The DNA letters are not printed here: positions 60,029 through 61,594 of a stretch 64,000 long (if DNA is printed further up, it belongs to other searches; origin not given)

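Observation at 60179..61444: Receiver domain fused to a FocA-type formate channel, suggesting a phosphorylation-gated formate transporter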

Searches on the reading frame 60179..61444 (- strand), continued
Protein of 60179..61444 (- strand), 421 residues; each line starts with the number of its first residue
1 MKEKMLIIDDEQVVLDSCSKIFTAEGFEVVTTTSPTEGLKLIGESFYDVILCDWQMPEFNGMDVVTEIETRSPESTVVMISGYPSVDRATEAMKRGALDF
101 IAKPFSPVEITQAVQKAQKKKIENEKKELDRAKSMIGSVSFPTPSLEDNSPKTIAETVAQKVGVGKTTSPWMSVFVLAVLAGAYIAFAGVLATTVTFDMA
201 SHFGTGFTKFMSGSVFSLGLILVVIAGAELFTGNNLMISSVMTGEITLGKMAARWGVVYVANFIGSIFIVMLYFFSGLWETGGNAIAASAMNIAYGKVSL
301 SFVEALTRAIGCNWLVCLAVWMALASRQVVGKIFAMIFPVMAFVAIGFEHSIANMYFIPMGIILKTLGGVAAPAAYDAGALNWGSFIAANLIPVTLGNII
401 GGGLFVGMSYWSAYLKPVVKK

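Call 17: list_cluster_members(proteins=[P0001, P0004, P0016, P0024, P0037, P0050, P0059, P0060, P0082, P0102])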
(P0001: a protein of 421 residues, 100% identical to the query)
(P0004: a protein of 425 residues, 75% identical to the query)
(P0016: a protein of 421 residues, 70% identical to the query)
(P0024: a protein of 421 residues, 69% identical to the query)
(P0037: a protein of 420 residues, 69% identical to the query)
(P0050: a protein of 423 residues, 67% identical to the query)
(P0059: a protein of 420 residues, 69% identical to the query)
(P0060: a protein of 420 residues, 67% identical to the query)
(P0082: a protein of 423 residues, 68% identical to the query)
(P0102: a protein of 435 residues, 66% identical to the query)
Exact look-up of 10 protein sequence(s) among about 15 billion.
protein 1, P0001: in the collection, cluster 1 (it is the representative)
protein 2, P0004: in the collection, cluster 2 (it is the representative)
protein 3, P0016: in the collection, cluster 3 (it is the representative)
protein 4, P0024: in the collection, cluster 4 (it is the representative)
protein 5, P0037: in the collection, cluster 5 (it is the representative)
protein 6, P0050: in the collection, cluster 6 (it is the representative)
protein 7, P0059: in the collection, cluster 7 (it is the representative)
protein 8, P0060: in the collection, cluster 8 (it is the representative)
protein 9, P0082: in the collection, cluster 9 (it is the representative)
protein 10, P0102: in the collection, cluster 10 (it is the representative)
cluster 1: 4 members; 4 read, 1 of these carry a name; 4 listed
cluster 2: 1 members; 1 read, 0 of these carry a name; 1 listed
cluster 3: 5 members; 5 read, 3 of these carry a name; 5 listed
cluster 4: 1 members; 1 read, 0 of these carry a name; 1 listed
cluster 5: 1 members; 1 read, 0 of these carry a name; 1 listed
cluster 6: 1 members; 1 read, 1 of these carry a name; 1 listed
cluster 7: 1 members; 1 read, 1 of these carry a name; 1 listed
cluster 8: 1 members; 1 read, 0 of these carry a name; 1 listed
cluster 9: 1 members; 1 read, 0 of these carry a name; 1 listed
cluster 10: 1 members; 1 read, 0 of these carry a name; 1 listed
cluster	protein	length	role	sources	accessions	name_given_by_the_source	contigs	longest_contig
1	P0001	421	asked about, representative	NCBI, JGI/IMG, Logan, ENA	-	formate transporter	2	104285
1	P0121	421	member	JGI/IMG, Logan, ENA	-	-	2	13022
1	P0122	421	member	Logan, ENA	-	-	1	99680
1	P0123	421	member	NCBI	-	-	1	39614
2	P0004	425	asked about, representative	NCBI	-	-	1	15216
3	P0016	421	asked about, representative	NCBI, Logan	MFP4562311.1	MAG: formate/nitrite family transporter [Spirochaetia bacterium]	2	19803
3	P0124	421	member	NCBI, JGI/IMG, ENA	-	formate transporter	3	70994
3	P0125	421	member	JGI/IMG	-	formate/nitrite transporter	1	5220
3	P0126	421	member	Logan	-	-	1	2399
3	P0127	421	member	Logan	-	-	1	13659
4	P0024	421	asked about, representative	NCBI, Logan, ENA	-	-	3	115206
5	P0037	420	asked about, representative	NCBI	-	-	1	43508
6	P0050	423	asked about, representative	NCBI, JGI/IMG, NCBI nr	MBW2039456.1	MAG: formate/nitrite transporter family protein [Deltaproteobacteria bacterium] | formate/nitrite transporter family protein [Deltaproteobacteria bacterium]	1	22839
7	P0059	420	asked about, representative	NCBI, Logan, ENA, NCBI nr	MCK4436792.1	formate/nitrite transporter family protein [bacterium]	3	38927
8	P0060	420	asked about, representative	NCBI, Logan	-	-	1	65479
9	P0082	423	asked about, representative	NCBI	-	-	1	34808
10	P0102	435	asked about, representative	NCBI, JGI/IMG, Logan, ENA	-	-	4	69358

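Call 18: search_solved_structures(query=window:60179-61444:-, max_evalue=0.00001, show_alignments=3)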
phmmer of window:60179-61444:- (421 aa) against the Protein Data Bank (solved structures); distinct sequences matched with E-value up to 0.00001: 168 (the best 60 are shown).
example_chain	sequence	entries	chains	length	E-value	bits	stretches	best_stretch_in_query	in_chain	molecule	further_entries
3kcu_A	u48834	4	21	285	3.1e-54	187.5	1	157-416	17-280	Probable formate transporter 1 | Formate channel FocA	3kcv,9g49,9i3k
3q7k_A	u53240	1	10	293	1.1e-53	185.7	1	157-416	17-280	Probable formate transporter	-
9g4d_A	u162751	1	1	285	3.7e-53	184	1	157-416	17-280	Formate channel FocA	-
3kly_A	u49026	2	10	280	5.3e-52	180.2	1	151-416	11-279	Putative formate transporter 1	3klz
9v2a_A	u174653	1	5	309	1.2e-39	139.5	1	139-411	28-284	Low-CO2 inducible protein LCIA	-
3tdo_A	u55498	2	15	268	2.4e-25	92.4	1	172-410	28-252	Putative formate/nitrite transporter | formate/nitrite transporter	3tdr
3tdp_A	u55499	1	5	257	4.1e-25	91.7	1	172-410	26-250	formate/nitrite transporter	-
3tdx_A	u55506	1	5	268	6.8e-25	90.9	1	172-410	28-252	formate/nitrite transporter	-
3te2_A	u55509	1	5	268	7.6e-25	90.8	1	173-410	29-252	formate/nitrite transporter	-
3te0_A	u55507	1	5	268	8.2e-25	90.7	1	172-410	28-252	formate/nitrite transporter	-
4fc4_A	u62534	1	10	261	8.4e-25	90.6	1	172-416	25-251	Nitrite transporter NirC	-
3te1_A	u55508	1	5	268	1.4e-24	90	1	172-410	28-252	formate/nitrite transporter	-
3tds_E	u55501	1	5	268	1.6e-24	89.7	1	172-410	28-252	formate/nitrite transporter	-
3jte_A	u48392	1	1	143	9.7e-22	80.5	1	4-126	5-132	Response regulator receiver protein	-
1zy2_A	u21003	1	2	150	8.2e-20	74.2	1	5-135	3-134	transcriptional regulator NtrC1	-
1ny5_A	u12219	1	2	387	4e-19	71.9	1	5-147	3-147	transcriptional regulator (NtrC family)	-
1l5y_A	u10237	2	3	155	1.8e-15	59.9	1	5-133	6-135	C4-DICARBOXYLATE TRANSPORT TRANSCRIPTIONAL REGULATORY PROTEIN DCTD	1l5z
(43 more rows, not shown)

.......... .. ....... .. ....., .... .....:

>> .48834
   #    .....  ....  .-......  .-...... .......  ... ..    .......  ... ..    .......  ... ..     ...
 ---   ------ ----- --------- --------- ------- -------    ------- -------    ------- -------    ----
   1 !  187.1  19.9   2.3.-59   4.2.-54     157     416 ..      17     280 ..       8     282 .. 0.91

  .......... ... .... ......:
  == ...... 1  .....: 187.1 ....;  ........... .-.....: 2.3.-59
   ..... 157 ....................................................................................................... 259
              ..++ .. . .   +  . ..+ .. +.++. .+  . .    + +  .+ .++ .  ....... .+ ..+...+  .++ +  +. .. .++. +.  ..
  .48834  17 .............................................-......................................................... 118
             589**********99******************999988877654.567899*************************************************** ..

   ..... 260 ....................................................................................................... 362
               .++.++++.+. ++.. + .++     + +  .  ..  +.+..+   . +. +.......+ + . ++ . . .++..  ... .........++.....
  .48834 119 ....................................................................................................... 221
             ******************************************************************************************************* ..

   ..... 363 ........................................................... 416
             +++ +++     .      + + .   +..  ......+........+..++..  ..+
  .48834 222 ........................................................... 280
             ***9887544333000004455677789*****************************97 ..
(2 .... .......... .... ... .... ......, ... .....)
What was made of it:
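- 60986..61090 (-): Alpha-5 extension helix and linker, aa 119-153. A charged helix runs to about aa 133, followed by a low-confidence segment with invariant F141, P142, D148 and P151. The PDB sequence alignment to the NtrC1/DctD receiver plus linker extends to aa 133-147 (call 18).
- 60935..60985 (-): Retained FocA-type cytoplasmic N-terminal helix, aa 154-170 (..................). This is the most conserved segment of the protein. Aligns to E. coli FocA residues 17-30 (call 18).
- On NtrC-family sigma-54 activators: The resemblance is limited to the receiver and linker helix (call 18).
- Closest known: NtrC1 / DctD-type receivers with a helical linker. Same: Their alignments run through the linker helix (1zy2 to aa 135, 1ny5 to aa 147, 1l5y to aa 133; call 18).
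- NirC and the hydrosulfide channel score far lower, at about 1e-25 (call 18).
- Tried and rejected: (8) The idea that the receiver replaces the FocA N-helix: rejected, because the helix is retained (call 18).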

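Call 23: find_related_loci(query=A1, collection=genome_contigs, flank=10000)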
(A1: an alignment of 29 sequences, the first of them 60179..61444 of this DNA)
Query A1 (421 aa) in genome_contigs; peptide patterns used: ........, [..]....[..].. (x = any residue, [..] = any of these).
600 stretches matched a pattern (row limit reached: there are more); 595 encode a relative of the query (tblastn E <= 1e-3); the best 80 are kept; 80 distinct loci.
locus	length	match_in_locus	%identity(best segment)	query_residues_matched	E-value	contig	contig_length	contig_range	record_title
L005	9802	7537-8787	74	4-420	0e+0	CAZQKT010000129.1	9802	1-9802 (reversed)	MAG TPA_asm: uncultured Spirochaetales bacterium isolate binchicken_co8_381 genome assembly, contig: NODE_13393_length_9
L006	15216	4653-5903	75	4-420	0e+0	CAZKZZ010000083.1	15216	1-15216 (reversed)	MAG TPA_asm: uncultured Spirochaetales bacterium isolate SRP332253_co1_263 genome assembly, contig: NODE_6534_length_152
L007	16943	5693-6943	65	4-420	0e+0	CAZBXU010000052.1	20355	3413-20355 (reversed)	MAG TPA_asm: uncultured Spirochaetaceae bacterium isolate SRP214966_co5_300 genome assembly, contig: NODE_2083_length_20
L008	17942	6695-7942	63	2-417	0e+0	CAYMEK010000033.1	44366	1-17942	MAG TPA_asm: uncultured Spirochaetaceae bacterium isolate SRP323688_co1_278 genome assembly, contig: NODE_1560_length_44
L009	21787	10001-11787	65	3-417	0e+0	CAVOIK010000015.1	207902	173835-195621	MAG: uncultured delta proteobacterium isolate MFD10007.bin.2.135 genome assembly, contig: contig_27055, whole genome sho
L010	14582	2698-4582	62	1-415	0e+0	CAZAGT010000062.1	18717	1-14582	MAG TPA_asm: uncultured Desulfobacteraceae bacterium isolate binchicken_co294_166 genome assembly, contig: NODE_3238_len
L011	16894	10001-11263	62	1-421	0e+0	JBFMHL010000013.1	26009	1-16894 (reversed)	MAG: Thermodesulfobacteriota bacterium isolate MAG322 MAG322_13, whole genome shotgun sequence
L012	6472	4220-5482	61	1-421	0e+0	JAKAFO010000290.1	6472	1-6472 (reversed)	MAG: Deltaproteobacteria bacterium isolate WY2.bin100 NODE_22055_length_6472_cov_3.431678, whole genome shotgun sequence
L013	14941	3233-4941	61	3-421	0e+0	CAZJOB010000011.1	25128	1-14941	MAG TPA_asm: uncultured Desulfatiglans sp. isolate SRP192927_co6_698 genome assembly, contig: NODE_3942_length_25128_cov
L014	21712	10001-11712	62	1-418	1e-180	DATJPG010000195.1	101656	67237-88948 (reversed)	MAG TPA_asm: Acidobacteriota bacterium isolate SMAG_U14907 k141_4579247, whole genome shotgun sequence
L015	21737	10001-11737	62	1-417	3e-180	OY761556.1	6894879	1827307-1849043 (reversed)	MAG: Acidobacteriota bacterium isolate 5ca539cc-3996-4499-a76f-7ad0c810d377 genome assembly, chromosome: 1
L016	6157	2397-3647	61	1-417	3e-178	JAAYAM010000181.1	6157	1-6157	MAG: Acidobacteria bacterium isolate AS06rmzACSIP_132 247760_AS06, whole genome shotgun sequence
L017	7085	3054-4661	61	1-417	3e-174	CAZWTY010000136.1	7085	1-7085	MAG TPA_asm: uncultured Desulforapulum sp. isolate SRP220891_co1_433 genome assembly, contig: NODE_20991_length_7085_cov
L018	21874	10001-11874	63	1-417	0e+0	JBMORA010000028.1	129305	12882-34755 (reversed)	MAG: Thermodesulfobacteriota bacterium isolate Betzabe_MAG168 MAG168_28, whole genome shotgun sequence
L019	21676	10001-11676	61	1-421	2e-176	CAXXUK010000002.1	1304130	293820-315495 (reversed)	MAG: uncultured Desulfarculus sp. isolate 3a7ab5cd-f803-44bf-9707-e1e124c3bf9f genome assembly, contig: contig_2, whole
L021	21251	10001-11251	46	2-421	1e-120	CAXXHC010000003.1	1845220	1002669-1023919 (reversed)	MAG: Myxococcota bacterium isolate df99fd88-303e-4d73-b9e8-6fd6d014d839 genome assembly, contig: contig_3, whole genome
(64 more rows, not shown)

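Call 31: search_protein_representatives(protein=window:60179-61444:-)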
Query: 421 residues. Proteins with E-value up to 0.001 (for the whole library): 312451; up to 1e-10: 30054; up to 1e-30: 605. The best 150 are listed.
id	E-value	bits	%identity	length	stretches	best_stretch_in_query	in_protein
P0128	2.7e-178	609.3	63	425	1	2-417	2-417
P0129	1.9e-123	428.6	48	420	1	1-417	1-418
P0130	2.1e-115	402.2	63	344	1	1-282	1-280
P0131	1.7e-108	379.5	45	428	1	3-417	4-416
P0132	4.1e-97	341.9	47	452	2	166-417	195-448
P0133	5.3e-81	288.9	55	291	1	153-417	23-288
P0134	9.5e-80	284.8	54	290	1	151-416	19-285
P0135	2.7e-77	276.7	52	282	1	151-416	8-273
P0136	2.4e-74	267.0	49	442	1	149-416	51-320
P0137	5.1e-74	265.9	48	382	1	137-420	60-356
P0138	2.8e-71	256.9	66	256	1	222-396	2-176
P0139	1.3e-68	248.1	43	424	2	158-421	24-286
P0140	1.4e-68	248.0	48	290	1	150-416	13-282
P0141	1.0e-66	241.8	63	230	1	249-420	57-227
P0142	3.3e-66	240.2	49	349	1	150-416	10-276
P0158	1.4e-59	218.3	46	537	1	157-416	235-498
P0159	1.9e-59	217.9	47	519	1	140-419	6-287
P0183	4.3e-54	200.3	46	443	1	153-414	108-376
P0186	1.2e-53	198.9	44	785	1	159-414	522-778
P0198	8.5e-52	192.7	42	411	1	141-416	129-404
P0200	1.4e-51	192.0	44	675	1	149-416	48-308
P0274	8.9e-45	169.6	44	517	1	138-413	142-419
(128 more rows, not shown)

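Call 32: search_protein_families(library=pfam, proteins=[P0129, P0131, P0132, P0158, P0186, P0198, P0274, P0183, P0200, P0159], max_evalue=0.001)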
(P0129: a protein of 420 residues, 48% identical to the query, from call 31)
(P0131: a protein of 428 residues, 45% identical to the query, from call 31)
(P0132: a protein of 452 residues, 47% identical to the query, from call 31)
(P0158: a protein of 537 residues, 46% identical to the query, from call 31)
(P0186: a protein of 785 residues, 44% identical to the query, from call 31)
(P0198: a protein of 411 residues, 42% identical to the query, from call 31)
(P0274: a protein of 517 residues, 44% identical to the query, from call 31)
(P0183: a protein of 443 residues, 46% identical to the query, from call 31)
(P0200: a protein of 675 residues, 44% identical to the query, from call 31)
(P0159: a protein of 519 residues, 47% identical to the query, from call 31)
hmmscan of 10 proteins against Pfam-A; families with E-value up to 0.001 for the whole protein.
P0129 (420 aa): 2 families
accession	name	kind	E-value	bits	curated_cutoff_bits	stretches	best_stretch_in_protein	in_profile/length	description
PF01226.23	Form_Nir_trans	-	9.5e-56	189.3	34.6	1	162-412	9-239/240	Formate/nitrite transporter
PF00072.30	Response_reg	-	1e-27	96.9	30.2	1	6-114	2-110/111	Response regulator receiver domain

P0131 (428 aa): 2 families
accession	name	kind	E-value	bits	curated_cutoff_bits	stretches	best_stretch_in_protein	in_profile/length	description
PF01226.23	Form_Nir_trans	-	2.2e-79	266.7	34.6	1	164-411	9-240/240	Formate/nitrite transporter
PF00072.30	Response_reg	-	6e-29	100.9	30.2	1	6-115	1-110/111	Response regulator receiver domain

P0132 (452 aa): 2 families
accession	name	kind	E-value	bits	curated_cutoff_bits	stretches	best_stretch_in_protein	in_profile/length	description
PF01226.23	Form_Nir_trans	-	2.7e-78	263.1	34.6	1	183-443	1-240/240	Formate/nitrite transporter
PF00072.30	Response_reg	-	1.7e-29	102.7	30.2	1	10-118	2-110/111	Response regulator receiver domain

P0158 (537 aa): 1 family
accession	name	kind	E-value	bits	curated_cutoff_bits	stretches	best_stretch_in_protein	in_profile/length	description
PF01226.23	Form_Nir_trans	-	1.1e-80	270.9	34.6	1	232-494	1-240/240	Formate/nitrite transporter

P0186 (785 aa): 2 families
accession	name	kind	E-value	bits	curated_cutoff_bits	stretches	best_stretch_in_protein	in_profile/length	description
PF01226.23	Form_Nir_trans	-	2e-75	253.7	34.6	1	517-776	1-240/240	Formate/nitrite transporter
PF14333.11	DUF4389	-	7.1e-10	39.1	25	1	296-367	5-74/76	Domain of unknown function (DUF4389)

P0198 (411 aa): 1 family
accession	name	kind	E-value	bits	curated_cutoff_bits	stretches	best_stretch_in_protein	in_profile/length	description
PF01226.23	Form_Nir_trans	-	2.6e-69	233.7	34.6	1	141-400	1-240/240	Formate/nitrite transporter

P0274 (517 aa): 1 family
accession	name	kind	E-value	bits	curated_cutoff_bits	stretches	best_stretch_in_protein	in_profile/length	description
PF01226.23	Form_Nir_trans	-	2.2e-77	260.1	34.6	1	160-418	4-240/240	Formate/nitrite transporter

P0183 (443 aa): 1 family
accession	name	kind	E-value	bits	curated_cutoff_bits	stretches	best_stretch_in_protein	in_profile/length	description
PF01226.23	Form_Nir_trans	-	2.3e-81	273.1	34.6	1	112-374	2-240/240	Formate/nitrite transporter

P0200 (675 aa): 1 family
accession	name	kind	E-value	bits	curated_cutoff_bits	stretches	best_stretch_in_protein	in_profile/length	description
PF01226.23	Form_Nir_trans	-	6.3e-67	225.9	34.6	1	53-303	2-239/240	Formate/nitrite transporter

P0159 (519 aa): 1 family
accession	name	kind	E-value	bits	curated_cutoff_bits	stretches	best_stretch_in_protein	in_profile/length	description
PF01226.23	Form_Nir_trans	-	1.1e-75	254.6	34.6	1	19-280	1-240/240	Formate/nitrite transporter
